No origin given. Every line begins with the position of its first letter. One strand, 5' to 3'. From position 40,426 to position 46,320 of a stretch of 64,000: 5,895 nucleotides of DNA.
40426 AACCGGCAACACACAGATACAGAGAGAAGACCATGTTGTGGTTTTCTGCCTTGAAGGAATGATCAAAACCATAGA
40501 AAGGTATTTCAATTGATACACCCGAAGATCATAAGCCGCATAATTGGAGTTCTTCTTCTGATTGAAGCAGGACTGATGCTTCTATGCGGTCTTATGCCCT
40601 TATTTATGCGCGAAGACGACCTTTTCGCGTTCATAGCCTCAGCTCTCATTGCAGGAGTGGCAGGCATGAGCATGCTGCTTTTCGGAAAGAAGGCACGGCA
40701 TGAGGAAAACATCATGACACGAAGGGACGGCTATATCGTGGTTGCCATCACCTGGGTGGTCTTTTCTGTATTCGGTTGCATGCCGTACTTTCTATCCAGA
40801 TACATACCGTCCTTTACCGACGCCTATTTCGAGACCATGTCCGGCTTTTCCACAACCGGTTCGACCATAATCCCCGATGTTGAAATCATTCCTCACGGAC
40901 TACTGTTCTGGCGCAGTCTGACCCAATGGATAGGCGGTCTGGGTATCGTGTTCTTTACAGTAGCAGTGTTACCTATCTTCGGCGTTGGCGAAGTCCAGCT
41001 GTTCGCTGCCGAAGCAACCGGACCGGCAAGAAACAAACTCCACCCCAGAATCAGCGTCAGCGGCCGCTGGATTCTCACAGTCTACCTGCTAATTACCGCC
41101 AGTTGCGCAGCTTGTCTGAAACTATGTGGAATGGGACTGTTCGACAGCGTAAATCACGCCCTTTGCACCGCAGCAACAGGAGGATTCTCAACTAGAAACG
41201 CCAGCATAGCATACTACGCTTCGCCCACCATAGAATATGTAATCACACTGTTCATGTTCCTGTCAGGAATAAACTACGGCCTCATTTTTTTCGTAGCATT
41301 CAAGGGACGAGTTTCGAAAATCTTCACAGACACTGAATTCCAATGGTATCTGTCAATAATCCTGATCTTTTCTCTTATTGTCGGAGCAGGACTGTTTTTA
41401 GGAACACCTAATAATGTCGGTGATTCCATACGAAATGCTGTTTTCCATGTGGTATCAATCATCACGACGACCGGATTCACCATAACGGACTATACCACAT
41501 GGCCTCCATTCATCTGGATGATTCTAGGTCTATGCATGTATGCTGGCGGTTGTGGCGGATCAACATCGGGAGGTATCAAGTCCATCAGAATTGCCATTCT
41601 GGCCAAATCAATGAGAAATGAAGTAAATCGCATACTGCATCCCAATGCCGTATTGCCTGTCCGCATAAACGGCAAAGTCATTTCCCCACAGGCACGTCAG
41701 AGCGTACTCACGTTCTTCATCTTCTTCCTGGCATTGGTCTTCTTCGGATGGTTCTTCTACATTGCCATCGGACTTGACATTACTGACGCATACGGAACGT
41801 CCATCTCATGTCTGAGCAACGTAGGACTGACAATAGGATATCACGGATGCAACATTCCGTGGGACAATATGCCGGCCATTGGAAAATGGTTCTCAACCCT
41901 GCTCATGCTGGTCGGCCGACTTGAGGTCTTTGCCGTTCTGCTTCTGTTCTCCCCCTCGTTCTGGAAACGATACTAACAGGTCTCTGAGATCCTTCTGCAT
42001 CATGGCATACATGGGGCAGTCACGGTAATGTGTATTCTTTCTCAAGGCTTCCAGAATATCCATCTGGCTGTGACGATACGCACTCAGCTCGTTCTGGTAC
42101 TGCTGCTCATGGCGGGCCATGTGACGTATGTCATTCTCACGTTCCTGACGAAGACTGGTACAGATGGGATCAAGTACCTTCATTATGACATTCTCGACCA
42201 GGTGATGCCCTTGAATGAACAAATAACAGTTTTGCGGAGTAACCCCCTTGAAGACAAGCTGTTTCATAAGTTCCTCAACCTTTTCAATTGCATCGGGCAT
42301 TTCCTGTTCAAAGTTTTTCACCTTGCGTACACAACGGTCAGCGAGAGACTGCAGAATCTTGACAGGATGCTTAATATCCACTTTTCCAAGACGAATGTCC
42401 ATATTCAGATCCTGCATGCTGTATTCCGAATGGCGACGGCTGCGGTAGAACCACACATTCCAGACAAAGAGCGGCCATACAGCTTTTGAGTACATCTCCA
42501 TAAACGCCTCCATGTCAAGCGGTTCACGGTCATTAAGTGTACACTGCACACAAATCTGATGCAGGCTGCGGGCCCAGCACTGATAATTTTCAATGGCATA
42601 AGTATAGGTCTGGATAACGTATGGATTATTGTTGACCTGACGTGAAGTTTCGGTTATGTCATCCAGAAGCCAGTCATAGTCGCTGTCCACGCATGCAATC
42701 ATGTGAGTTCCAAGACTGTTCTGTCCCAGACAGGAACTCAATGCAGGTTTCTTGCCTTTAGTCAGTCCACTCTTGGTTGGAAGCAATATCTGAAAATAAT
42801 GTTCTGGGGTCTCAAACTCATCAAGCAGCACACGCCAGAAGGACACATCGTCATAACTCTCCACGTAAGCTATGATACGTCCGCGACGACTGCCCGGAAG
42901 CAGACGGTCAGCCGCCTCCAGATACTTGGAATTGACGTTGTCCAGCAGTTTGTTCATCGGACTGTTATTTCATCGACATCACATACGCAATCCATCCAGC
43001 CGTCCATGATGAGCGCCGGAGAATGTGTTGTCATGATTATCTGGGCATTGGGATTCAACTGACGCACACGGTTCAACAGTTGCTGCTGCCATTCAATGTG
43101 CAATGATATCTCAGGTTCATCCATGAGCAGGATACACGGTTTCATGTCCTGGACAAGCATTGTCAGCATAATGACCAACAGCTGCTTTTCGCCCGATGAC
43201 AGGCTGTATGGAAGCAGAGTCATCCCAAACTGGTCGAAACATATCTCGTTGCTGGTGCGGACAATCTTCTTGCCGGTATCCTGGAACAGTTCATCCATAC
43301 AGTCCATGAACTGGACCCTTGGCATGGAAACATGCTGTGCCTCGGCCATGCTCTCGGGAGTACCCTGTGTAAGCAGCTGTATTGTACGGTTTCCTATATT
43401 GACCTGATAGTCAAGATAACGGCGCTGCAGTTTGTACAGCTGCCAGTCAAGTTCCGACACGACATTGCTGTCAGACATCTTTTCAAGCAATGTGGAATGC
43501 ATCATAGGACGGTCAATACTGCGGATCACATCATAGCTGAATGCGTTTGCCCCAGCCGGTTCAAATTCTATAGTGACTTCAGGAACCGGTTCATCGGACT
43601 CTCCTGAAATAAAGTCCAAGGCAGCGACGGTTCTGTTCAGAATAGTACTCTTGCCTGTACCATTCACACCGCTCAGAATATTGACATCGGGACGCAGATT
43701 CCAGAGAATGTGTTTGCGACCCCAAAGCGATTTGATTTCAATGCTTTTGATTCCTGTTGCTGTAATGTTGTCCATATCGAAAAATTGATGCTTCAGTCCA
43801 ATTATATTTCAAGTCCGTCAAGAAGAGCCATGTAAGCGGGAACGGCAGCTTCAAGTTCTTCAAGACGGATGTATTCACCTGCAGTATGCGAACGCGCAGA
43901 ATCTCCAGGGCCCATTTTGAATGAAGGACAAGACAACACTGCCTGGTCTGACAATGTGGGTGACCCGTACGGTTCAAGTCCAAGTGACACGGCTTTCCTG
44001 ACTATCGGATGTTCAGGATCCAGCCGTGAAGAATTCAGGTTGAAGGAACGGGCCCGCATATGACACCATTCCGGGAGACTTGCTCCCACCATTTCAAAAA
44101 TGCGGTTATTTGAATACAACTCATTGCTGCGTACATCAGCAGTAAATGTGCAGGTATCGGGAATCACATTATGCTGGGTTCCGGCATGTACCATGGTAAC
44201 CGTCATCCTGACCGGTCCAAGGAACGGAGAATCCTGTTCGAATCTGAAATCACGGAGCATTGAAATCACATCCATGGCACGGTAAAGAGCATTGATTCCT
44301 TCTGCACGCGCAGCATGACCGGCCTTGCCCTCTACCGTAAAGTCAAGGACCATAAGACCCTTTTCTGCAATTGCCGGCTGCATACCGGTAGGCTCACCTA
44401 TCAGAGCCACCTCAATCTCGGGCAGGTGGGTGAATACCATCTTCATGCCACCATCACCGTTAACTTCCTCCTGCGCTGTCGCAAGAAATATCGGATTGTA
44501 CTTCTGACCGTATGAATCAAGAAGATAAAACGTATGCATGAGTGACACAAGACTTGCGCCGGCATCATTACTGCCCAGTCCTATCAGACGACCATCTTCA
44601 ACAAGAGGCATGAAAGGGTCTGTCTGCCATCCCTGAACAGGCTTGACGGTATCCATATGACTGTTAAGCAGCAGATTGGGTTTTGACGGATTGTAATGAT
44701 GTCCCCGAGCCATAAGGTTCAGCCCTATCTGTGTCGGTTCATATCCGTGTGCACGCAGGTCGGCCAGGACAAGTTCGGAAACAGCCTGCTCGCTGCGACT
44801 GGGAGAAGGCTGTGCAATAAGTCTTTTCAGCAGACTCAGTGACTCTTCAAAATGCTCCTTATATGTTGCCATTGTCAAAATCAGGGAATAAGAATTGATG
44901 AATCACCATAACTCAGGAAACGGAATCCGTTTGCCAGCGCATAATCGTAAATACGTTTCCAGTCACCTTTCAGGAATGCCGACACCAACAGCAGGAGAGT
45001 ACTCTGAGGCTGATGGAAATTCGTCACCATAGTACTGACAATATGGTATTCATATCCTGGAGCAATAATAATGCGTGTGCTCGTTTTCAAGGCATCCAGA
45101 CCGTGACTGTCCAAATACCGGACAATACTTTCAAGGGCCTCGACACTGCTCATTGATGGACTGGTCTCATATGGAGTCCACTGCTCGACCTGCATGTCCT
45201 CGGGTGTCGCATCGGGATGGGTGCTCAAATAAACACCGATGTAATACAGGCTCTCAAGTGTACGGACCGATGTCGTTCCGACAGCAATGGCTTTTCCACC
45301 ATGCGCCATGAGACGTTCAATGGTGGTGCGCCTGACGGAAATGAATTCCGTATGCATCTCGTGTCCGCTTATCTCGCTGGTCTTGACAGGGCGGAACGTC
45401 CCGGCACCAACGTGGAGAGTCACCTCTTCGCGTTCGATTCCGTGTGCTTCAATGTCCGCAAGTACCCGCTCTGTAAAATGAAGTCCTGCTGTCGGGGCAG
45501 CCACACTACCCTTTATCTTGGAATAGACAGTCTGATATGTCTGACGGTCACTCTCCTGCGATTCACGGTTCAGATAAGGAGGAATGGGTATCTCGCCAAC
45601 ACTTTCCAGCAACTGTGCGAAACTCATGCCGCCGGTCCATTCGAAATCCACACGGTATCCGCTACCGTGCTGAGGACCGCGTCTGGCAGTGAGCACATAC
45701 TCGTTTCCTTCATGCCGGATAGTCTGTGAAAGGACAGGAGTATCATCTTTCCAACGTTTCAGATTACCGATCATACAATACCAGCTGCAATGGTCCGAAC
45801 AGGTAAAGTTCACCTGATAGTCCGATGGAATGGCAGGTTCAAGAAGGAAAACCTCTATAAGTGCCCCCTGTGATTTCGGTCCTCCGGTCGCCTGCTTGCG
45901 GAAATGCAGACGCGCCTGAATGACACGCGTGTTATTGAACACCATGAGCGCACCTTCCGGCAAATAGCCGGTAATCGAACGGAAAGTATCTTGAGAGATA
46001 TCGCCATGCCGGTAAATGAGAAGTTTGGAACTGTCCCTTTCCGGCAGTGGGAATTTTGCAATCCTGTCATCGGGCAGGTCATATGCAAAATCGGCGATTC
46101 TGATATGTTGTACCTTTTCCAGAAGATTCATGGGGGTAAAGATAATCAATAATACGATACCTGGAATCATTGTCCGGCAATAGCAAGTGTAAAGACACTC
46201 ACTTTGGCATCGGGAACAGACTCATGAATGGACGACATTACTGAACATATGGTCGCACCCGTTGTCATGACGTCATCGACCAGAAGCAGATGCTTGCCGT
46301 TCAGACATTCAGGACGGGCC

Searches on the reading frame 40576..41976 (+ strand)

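Call 62: search_protein_families(library=pfam, proteins=[window:40576-41976:+], max_evalue=0.00001)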
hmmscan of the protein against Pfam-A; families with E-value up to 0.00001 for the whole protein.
window:40576-41976:+ (466 aa): 1 family
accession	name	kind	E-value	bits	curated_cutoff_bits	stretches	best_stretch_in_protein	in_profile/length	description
PF02386.22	TrkH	-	5.1e-66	223.6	27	1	36-461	15-498/502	Cation transport protein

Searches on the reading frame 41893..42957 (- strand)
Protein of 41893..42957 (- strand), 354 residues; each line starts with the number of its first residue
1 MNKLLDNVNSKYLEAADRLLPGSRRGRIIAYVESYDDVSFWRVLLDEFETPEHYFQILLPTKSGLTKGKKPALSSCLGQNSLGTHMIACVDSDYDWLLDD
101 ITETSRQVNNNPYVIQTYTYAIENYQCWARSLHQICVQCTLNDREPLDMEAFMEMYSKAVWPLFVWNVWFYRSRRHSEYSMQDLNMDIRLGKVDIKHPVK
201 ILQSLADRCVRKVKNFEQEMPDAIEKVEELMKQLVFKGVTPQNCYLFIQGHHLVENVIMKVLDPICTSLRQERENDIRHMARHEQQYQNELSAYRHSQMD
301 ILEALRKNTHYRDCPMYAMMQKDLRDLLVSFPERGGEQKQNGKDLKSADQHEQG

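Call 62: search_protein_families(library=pfam, proteins=[window:41893-42957:-], max_evalue=0.00001)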
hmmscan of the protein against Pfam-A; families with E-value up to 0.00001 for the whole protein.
window:41893-42957:- (354 aa): 1 family
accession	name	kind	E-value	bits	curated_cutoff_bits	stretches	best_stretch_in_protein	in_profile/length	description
PF14491.11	DUF4435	-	2.6e-49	168.5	27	1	27-272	2-236/238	Protein of unknown function (DUF4435)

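Call 78: search_protein_families(library=padloc, proteins=[window:41893-42957:-], max_evalue=0.01)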
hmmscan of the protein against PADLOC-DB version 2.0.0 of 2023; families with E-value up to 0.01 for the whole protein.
window:41893-42957:- (354 aa): 2 families
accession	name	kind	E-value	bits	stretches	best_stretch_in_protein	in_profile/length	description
PDLC02983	AriB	-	4.9e-61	204.8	1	27-274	2-236/236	-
PDLC04165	AriB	-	4.7e-33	112.9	1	24-289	21-275/289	-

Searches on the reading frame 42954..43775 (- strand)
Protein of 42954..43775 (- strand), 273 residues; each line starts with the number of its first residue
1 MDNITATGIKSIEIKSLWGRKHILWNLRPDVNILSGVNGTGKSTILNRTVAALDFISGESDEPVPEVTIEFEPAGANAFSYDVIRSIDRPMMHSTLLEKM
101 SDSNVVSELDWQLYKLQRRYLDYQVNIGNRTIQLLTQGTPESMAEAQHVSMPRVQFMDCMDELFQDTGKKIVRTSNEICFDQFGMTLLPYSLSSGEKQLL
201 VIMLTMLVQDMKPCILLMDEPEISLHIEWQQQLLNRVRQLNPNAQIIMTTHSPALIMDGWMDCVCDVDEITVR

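Call 62: search_protein_families(library=pfam, proteins=[window:42954-43775:-], max_evalue=0.00001)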
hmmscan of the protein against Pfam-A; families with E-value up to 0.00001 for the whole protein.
window:42954-43775:- (273 aa): 4 families
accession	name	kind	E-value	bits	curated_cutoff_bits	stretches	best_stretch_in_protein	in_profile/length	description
PF13304.12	AAA_21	-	2.5e-20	74.2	27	1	178-256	224-303/304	AAA domain, putative AbiEii toxin, Type IV TA system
PF13175.12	AAA_15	-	6.6e-16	59.3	32.1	1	191-256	300-374/374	AAA ATPase domain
PF02463.25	SMC_N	-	1.9e-12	47.6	40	1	170-257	135-203/220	RecF/RecN/SMC N terminal domain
PF00005.33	ABC_tran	-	1.7e-06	29.1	25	0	33-221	15-135/137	ABC transporter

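Call 78: search_protein_families(library=padloc, proteins=[window:42954-43775:-], max_evalue=0.01)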
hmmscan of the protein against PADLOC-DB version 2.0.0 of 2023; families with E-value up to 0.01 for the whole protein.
window:42954-43775:- (273 aa): 143 families (the best 25 are shown)
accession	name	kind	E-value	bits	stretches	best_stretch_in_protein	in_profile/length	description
PDLC04164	AriA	-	6.3e-57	191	1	7-271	4-251/253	-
PDLC00289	PtuA1|PtuA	-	1.3e-24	85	2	191-256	227-292/404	AAA ATPase domain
PDLC00305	PtuA1|PtuA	-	8.4e-21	72.7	2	169-256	189-288/392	AAA ATPase domain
PDLC02980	AriA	-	1.5e-20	72.4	1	183-256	229-303/304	-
PDLC00271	PtuA1|PtuA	-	4.4e-19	67.3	2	174-264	229-330/421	AAA ATPase domain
PDLC00278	PtuA1|PtuA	-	2.9e-18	64.4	2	212-257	287-332/436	AAA ATPase domain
PDLC04135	mad3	-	1.1e-17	62.7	2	191-268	263-338/374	mads_3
PDLC00281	PtuA1|PtuA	-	3.8e-17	60.5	2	212-255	289-332/448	AAA ATPase domain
PDLC02915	ATPase-Toprim_I-B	-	5.8e-17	59.7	2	199-256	242-299/623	-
PDLC00298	PtuA1|PtuA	-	1.2e-16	58.8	2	208-269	277-338/423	AAA ATPase domain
PDLC00311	PtuA1|PtuA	-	2.3e-16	57.9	2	212-255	307-350/455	AAA ATPase domain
PDLC02979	AriA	-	3.5e-16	58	2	191-256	299-373/373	-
PDLC00303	PtuA1|PtuA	-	1.7e-15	55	2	191-259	215-284/386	AAA ATPase domain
PDLC00265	PtuA1|PtuA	-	3.7e-15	54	1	192-256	305-372/479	AAA ATPase domain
PDLC00290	PtuA1|PtuA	-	4.2e-15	54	2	204-256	261-313/414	AAA ATPase domain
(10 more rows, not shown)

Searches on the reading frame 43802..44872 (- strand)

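Call 62: search_protein_families(library=pfam, proteins=[window:43802-44872:-], max_evalue=0.00001)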
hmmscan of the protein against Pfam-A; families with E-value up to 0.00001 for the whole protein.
window:43802-44872:- (356 aa): 2 families
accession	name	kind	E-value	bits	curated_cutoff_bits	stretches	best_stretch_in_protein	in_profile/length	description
PF07687.19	M20_dimer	-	9.3e-18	64.6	21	1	168-260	1-93/107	Peptidase dimerisation domain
PF01546.33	Peptidase_M20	-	7.6e-17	62.3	24.6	1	68-351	1-204/206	Peptidase family M20/M25/M40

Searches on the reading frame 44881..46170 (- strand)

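Call 63: search_protein_families(library=pfam, proteins=[window:44881-46170:-], max_evalue=0.00001)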
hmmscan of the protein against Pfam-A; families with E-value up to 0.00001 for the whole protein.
window:44881-46170:- (429 aa): 1 family
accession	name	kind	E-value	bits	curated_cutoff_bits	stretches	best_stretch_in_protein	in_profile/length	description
PF02547.20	Queuosine_synth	-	7.9e-96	321.4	25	1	26-426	2-321/322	Queuosine biosynthesis protein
